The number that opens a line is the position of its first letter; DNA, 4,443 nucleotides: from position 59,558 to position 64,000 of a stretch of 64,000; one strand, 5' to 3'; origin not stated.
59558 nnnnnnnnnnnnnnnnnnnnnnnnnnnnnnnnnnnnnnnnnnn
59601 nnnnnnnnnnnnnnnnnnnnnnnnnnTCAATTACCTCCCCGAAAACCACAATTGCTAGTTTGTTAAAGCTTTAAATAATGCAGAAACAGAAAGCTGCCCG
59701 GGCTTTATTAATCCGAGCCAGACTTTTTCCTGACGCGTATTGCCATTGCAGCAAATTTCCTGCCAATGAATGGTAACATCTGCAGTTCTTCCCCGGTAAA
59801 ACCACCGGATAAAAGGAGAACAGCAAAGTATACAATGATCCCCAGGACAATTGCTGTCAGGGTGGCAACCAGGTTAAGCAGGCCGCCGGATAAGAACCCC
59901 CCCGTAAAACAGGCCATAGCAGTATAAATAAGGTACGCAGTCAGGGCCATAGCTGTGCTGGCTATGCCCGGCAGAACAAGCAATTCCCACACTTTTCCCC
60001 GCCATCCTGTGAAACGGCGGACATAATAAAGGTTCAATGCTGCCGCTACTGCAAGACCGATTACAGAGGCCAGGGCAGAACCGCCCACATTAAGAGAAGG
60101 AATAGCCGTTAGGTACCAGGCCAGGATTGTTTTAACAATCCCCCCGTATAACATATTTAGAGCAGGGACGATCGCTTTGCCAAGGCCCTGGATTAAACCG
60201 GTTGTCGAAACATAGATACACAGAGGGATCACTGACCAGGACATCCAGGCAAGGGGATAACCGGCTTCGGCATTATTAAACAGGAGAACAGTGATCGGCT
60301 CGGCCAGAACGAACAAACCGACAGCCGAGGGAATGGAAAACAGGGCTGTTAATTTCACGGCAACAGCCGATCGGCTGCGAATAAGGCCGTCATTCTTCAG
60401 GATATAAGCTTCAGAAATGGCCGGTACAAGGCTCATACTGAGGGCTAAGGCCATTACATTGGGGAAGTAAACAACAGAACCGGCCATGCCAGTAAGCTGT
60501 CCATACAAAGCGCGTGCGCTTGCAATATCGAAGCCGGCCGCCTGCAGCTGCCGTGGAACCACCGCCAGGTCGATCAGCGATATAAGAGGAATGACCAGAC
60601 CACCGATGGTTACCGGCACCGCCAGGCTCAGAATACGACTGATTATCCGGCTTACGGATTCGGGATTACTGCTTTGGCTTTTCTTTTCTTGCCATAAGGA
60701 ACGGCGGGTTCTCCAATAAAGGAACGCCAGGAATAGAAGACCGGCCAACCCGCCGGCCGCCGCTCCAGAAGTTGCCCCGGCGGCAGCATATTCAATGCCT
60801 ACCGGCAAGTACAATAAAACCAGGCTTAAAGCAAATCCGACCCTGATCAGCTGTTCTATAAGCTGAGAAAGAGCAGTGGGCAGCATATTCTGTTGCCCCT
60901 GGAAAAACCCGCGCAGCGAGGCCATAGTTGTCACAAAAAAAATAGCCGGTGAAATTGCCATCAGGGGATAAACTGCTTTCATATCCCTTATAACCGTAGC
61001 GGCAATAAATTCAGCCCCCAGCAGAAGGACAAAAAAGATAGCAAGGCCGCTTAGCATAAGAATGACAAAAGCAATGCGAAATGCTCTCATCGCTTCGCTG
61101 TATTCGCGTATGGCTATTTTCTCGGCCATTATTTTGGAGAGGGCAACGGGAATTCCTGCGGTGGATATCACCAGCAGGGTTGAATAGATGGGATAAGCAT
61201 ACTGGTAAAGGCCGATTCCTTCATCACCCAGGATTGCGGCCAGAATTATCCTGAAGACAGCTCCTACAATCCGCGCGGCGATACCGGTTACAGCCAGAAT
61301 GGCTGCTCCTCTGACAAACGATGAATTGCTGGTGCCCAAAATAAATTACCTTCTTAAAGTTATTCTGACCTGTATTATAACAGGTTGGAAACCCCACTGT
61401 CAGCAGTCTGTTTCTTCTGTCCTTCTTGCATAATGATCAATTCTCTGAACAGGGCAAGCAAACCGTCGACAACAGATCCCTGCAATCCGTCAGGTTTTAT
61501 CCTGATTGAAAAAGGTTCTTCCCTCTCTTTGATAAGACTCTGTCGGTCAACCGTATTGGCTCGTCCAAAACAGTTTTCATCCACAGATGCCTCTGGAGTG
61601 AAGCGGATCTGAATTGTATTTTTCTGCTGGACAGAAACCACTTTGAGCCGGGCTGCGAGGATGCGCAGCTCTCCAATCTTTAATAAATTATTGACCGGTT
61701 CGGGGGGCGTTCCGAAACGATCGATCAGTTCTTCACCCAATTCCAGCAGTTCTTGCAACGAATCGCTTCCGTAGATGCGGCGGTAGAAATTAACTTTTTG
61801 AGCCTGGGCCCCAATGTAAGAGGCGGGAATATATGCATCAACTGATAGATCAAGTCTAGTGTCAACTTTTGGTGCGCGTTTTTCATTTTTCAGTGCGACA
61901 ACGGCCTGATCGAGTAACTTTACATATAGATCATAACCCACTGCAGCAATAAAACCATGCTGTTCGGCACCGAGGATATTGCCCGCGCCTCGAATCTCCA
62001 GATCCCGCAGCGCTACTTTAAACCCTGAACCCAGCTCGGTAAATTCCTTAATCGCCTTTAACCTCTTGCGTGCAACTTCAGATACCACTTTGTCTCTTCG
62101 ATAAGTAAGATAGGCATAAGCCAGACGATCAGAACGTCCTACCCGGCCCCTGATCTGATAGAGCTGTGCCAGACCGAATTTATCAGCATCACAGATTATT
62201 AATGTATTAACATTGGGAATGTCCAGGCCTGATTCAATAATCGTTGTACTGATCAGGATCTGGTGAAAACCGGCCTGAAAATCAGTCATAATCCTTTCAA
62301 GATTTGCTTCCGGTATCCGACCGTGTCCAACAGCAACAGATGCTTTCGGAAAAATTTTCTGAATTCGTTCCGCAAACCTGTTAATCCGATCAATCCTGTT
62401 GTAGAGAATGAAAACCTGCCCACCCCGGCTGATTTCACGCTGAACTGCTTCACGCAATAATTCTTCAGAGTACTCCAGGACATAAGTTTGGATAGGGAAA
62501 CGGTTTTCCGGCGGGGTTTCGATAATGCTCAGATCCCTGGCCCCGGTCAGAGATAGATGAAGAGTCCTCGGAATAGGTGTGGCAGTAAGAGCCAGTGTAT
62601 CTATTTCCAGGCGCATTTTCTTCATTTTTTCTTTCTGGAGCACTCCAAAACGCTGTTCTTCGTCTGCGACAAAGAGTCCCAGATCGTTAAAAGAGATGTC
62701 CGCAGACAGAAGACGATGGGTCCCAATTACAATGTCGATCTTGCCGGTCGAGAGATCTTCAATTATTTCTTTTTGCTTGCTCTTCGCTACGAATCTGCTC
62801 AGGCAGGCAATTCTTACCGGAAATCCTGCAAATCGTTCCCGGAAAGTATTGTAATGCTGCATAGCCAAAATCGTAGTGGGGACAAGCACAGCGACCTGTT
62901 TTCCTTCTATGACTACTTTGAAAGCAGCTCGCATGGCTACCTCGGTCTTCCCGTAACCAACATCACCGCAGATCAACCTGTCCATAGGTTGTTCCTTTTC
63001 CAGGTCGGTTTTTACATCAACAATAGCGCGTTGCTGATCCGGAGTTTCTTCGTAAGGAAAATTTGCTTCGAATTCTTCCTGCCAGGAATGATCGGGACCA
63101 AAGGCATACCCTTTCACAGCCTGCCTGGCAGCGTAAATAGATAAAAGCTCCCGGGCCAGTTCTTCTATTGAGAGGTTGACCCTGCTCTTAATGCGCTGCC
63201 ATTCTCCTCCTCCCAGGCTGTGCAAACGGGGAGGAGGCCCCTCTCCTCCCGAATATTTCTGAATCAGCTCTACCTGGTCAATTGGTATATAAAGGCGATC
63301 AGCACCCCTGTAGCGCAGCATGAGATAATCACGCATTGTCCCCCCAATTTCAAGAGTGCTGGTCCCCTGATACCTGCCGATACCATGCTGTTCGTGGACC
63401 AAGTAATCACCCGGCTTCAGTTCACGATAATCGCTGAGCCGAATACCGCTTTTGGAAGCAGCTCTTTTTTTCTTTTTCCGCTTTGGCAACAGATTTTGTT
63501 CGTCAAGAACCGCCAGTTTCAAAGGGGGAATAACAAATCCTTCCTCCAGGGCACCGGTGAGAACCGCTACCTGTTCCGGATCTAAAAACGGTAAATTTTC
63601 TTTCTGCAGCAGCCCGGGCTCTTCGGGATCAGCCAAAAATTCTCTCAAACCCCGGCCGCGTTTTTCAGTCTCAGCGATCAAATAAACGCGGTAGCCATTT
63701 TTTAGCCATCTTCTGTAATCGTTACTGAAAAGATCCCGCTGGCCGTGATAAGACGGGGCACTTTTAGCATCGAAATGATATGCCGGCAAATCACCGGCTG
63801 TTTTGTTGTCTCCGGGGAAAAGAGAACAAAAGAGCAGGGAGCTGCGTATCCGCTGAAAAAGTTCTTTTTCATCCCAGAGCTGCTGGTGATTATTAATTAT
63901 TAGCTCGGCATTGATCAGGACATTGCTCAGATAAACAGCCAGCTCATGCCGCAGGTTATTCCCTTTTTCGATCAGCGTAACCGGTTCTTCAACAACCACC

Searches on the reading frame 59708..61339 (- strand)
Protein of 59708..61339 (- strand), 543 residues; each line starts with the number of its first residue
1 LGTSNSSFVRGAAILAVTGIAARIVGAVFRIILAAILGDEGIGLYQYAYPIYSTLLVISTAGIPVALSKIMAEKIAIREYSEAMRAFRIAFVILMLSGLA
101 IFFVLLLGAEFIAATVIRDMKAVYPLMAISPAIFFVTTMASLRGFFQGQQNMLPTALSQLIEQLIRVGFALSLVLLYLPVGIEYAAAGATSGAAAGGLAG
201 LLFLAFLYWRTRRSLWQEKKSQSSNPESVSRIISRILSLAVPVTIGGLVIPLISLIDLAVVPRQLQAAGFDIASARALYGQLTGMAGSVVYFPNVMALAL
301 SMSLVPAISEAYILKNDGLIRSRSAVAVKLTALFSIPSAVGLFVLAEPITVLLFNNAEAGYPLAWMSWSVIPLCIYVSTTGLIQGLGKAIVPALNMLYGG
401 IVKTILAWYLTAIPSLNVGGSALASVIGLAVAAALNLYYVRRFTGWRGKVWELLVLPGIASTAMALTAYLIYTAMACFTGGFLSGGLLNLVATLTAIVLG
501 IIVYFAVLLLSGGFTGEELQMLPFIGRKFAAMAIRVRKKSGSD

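Call 21: search_protein_families(library=pfam, proteins=[window:59708-61339:-], max_evalue=0.00001)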
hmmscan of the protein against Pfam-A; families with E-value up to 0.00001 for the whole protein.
window:59708-61339:- (543 aa): 3 families
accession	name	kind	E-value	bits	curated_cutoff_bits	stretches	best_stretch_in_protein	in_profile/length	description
PF01943.22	Polysacc_synt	-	1.4e-31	110.4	28.2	1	9-310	2-272/274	Polysaccharide biosynthesis protein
PF01554.23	MatE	-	3e-07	30.7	24.9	1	26-169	13-158/161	MatE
PF03023.19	MurJ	-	4.1e-06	26.1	27.4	1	85-488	54-446/451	Lipid II flippase MurJ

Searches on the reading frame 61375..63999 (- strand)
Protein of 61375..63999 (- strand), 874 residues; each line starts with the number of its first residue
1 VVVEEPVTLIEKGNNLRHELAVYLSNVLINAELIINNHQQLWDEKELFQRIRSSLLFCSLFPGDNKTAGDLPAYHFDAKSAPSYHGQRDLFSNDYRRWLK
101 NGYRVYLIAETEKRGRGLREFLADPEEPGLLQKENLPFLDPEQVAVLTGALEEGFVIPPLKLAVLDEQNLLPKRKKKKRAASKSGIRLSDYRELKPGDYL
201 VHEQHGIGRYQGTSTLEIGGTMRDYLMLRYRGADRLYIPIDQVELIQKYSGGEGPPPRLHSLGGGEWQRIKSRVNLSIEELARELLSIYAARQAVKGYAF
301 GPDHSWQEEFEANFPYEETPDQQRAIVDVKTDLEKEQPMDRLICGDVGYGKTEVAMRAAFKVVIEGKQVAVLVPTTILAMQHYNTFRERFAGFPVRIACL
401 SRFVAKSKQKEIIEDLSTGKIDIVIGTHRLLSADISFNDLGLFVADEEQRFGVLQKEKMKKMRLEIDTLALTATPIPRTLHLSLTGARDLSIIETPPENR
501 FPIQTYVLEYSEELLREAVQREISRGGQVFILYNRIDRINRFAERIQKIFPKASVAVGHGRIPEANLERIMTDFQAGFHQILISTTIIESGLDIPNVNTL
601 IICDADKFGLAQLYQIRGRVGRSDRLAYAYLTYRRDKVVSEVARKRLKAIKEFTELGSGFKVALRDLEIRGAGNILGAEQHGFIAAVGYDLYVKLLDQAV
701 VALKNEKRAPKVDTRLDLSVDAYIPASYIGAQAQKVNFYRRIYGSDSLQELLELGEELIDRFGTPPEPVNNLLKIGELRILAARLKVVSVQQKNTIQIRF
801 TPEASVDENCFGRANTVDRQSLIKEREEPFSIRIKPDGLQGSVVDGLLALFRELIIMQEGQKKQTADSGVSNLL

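Call 59: search_protein_families(library=pfam, proteins=[window:61375-63999:-], max_evalue=0.00001)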
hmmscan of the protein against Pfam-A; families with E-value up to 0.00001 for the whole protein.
window:61375-63999:- (874 aa): 6 families
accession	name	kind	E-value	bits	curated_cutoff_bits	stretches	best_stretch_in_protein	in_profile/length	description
PF00270.35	DEAD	-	1.9e-25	90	26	1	319-479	1-163/167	DEAD/DEAH box helicase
PF03461.20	TRCF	-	1.2e-24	86.9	25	1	718-807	1-91/95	TRCF domain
PF00271.37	Helicase_C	-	1.6e-23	83.5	23.5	1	516-623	7-109/110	Helicase conserved C-terminal domain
PF02559.22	CarD_TRCF_RID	-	3.8e-21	75.4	23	1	194-250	1-57/57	CarD-like/TRCF RID domain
PF04851.21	ResIII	-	1.7e-09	38.2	22.5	1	318-475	4-162/164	Type III restriction enzyme, res subunit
PF22590.2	Cas3-like_C_2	-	1e-07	32.6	27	1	526-624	2-105/106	CRISPR-associated nuclease/helicase Cas3, C-terminal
